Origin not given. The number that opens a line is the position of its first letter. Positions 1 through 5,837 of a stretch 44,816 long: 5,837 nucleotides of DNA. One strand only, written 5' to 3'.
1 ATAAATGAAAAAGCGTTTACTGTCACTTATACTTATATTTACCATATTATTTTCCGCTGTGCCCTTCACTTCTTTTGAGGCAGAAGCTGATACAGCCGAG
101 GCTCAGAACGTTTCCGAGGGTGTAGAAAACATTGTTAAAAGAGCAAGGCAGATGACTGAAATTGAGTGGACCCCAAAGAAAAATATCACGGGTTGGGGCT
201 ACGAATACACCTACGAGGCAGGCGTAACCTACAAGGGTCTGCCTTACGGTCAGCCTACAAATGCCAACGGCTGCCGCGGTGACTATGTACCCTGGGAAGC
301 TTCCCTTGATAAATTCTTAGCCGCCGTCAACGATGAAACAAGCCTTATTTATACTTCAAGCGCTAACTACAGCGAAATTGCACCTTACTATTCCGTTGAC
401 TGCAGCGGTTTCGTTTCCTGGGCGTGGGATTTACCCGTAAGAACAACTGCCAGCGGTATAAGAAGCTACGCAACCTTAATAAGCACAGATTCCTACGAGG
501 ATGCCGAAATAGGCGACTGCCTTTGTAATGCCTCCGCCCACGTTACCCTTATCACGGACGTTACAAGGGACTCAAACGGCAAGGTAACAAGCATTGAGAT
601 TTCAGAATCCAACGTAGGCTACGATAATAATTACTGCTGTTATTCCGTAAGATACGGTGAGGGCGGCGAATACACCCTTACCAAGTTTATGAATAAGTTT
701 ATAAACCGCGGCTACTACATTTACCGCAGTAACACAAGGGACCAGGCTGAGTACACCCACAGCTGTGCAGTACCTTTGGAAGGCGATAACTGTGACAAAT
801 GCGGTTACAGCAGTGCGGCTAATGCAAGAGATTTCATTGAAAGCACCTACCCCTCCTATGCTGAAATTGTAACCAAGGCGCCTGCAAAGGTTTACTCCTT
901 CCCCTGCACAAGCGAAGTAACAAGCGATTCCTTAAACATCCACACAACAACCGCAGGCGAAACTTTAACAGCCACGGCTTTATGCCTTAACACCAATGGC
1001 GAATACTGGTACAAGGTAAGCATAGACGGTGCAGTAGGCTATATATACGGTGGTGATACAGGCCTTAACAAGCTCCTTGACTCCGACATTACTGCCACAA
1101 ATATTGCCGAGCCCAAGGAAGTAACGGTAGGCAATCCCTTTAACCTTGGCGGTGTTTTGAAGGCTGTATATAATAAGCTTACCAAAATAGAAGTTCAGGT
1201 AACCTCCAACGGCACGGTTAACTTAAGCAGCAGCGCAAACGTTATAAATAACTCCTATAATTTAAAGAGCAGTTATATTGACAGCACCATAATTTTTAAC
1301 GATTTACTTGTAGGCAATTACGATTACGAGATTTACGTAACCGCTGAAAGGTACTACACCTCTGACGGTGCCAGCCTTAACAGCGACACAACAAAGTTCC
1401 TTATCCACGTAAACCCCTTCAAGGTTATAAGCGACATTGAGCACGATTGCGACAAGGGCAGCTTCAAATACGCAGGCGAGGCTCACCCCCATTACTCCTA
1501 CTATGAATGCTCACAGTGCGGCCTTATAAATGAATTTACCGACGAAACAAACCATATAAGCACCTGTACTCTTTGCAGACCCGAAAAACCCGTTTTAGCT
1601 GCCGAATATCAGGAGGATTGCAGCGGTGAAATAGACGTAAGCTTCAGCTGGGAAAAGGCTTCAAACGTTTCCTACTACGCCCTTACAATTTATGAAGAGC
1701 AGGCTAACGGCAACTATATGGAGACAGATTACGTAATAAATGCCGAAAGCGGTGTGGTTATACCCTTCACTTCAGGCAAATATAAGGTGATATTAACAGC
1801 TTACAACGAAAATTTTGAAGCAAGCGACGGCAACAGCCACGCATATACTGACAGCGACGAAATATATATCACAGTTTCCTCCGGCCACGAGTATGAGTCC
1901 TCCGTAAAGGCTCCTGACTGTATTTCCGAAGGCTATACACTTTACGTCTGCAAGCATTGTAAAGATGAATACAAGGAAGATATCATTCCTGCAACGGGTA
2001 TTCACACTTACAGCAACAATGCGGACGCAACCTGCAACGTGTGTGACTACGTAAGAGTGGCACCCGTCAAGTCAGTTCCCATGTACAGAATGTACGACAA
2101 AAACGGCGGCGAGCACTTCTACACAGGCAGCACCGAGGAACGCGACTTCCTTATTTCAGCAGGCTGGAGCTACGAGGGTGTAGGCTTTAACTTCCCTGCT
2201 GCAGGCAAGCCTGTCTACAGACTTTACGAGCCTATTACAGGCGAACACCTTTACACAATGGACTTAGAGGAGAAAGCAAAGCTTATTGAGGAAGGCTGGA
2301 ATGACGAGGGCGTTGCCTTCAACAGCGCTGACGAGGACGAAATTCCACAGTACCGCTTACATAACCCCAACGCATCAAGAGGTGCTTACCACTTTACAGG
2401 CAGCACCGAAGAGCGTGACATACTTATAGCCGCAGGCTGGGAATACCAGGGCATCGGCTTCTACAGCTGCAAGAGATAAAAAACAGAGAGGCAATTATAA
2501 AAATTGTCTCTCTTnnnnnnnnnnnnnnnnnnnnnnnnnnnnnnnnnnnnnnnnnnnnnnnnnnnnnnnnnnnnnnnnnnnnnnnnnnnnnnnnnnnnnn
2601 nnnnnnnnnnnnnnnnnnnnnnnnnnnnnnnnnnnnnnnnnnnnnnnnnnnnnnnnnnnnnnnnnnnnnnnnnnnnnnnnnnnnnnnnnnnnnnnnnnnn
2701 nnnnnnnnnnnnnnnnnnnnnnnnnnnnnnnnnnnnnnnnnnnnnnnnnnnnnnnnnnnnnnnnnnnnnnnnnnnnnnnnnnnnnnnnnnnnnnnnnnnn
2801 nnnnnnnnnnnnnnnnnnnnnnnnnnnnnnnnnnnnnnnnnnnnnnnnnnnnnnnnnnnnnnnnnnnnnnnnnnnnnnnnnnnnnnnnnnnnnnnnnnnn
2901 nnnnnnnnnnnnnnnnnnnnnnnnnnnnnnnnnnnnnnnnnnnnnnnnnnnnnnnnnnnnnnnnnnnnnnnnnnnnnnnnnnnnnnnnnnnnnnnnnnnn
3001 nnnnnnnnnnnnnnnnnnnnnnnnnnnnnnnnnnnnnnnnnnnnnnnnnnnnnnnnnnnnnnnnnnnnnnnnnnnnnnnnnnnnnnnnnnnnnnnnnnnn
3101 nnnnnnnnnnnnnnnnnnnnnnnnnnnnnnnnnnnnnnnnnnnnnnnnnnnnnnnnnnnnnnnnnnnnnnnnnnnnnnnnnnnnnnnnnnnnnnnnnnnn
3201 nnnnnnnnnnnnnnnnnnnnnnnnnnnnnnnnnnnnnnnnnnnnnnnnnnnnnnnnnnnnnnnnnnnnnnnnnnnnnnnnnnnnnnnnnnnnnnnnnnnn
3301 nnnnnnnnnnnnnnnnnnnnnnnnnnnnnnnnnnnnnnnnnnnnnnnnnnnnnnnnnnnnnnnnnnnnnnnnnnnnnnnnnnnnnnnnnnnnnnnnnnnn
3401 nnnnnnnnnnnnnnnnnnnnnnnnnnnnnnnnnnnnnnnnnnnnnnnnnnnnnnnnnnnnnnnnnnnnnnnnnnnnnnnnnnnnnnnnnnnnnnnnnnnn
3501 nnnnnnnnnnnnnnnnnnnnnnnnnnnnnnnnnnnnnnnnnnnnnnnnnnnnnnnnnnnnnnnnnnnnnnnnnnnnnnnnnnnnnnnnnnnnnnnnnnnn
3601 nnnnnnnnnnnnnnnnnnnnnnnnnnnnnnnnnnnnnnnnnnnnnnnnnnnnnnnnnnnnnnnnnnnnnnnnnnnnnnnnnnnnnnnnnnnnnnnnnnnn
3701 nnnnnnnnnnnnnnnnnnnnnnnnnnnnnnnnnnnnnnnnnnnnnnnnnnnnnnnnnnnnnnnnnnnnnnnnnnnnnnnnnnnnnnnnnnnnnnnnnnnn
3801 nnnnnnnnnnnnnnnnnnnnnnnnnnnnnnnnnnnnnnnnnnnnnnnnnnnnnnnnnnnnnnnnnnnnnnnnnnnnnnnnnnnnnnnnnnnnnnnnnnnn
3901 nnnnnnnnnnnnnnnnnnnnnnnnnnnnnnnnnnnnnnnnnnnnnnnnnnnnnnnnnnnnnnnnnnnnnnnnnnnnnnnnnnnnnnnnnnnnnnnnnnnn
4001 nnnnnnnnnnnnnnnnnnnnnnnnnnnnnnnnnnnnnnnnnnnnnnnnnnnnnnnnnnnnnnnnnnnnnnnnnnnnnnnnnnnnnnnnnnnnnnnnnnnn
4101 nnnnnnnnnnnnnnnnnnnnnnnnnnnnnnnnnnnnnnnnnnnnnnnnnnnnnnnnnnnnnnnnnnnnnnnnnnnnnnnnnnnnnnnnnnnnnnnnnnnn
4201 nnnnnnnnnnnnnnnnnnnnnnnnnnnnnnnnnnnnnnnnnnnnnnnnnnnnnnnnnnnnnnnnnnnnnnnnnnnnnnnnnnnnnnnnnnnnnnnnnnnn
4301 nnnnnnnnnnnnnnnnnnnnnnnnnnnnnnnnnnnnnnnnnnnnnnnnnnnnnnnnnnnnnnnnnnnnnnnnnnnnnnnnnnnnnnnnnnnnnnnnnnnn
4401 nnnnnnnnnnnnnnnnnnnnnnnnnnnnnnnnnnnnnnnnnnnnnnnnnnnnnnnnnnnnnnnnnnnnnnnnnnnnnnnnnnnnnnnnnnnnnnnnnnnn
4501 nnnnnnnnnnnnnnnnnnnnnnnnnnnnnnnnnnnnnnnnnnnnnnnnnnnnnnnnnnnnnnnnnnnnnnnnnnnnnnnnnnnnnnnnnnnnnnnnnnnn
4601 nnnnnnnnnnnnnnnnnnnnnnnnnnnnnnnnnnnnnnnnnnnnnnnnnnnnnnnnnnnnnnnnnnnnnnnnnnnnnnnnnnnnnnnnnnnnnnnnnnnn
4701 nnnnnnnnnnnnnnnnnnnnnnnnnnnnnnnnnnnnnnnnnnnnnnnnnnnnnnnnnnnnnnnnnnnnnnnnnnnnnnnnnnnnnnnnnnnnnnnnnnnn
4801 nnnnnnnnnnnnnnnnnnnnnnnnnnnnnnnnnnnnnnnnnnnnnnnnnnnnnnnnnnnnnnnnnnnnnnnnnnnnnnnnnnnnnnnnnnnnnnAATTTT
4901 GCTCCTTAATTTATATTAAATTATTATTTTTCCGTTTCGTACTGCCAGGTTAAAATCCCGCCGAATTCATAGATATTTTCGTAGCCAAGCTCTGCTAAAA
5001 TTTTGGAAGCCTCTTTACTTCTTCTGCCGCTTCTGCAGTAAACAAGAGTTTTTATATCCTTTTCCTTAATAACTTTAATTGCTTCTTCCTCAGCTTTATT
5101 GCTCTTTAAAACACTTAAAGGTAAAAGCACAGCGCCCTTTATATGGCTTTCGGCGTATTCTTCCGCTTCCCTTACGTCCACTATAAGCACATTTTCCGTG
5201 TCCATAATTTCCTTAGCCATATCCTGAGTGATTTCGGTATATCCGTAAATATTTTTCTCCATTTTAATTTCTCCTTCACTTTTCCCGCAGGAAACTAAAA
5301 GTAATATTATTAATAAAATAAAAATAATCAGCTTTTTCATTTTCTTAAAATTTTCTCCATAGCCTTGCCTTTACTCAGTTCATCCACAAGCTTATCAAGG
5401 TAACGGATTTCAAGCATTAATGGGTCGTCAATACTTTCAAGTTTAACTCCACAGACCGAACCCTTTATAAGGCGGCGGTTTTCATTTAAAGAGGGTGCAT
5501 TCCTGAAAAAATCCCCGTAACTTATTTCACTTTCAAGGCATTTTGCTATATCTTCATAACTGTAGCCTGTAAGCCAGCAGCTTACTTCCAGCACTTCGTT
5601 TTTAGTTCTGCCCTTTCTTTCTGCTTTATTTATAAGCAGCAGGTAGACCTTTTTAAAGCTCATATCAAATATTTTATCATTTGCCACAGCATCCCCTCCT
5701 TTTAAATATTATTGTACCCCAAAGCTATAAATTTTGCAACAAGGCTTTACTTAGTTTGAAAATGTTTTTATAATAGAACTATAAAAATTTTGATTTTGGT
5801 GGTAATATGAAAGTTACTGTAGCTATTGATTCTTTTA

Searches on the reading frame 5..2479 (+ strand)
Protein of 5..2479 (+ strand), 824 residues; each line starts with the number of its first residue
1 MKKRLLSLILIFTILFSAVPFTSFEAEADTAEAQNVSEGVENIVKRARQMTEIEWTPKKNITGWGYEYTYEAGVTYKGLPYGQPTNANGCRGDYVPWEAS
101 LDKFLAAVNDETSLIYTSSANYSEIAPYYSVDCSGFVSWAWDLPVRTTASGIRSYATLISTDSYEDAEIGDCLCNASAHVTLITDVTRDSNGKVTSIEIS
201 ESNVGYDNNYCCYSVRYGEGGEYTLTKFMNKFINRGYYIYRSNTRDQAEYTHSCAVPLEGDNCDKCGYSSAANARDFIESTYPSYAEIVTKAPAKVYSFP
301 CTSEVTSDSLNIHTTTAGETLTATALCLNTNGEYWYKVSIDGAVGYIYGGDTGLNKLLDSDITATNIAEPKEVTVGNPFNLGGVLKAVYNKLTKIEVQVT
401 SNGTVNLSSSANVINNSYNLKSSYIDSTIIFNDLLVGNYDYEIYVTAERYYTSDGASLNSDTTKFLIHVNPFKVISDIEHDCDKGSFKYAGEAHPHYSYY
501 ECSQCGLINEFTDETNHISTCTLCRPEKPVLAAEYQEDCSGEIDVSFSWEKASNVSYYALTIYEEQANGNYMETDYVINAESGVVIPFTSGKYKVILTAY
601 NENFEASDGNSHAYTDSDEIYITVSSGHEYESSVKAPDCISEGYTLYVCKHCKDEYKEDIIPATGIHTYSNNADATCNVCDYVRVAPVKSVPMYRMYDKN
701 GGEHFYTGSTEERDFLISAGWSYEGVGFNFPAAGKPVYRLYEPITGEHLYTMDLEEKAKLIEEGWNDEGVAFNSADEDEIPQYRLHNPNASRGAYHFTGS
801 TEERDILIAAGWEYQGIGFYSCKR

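Call 84: search_protein_families(library=pfam, proteins=[window:5-2479:+], max_evalue=0.00001)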
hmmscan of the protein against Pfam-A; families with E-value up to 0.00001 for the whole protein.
window:5-2479:+ (824 aa): 1 family
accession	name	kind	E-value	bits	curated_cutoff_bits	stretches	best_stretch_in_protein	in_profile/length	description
PF18885.6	DUF5648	-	2.4e-43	148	25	1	692-821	1-133/134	Domain of unknown function (DUF5648)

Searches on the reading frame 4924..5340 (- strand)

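Call 7: search_protein_families(library=padloc, proteins=[window:4924-5340:-], max_evalue=0.01)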
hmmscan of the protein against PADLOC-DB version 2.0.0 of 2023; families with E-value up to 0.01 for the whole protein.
window:4924-5340:- (138 aa): 1 family
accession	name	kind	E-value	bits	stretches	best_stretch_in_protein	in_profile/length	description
PDLC02707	PbeA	-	0.0033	14.1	1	29-121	462-549/672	PbeA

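Call 8: search_protein_families(library=pfam, proteins=[window:4924-5340:-], max_evalue=0.01)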
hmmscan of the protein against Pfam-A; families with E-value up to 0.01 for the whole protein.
window:4924-5340:- (138 aa): 1 family
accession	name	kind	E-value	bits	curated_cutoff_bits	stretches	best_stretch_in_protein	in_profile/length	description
PF00581.25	Rhodanese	-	2.3e-18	66.9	22.2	1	39-133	2-100/102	Rhodanese-like domain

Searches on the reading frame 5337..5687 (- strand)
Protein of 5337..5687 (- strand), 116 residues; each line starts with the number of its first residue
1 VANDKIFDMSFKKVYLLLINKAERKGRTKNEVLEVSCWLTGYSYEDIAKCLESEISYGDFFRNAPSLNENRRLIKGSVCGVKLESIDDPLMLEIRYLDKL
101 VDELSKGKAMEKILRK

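Call 7: search_protein_families(library=padloc, proteins=[window:5337-5687:-], max_evalue=0.01)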
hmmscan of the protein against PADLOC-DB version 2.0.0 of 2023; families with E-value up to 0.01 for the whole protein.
window:5337-5687:- (116 aa): 0 families

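Call 8: search_protein_families(library=pfam, proteins=[window:5337-5687:-], max_evalue=0.01)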
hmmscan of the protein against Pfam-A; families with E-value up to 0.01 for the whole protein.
window:5337-5687:- (116 aa): 1 family
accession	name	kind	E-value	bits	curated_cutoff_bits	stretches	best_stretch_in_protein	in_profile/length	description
PF09966.14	DUF2200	-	5.3e-47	159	22.8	1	5-115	1-111/111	Uncharacterized protein conserved in bacteria (DUF2200)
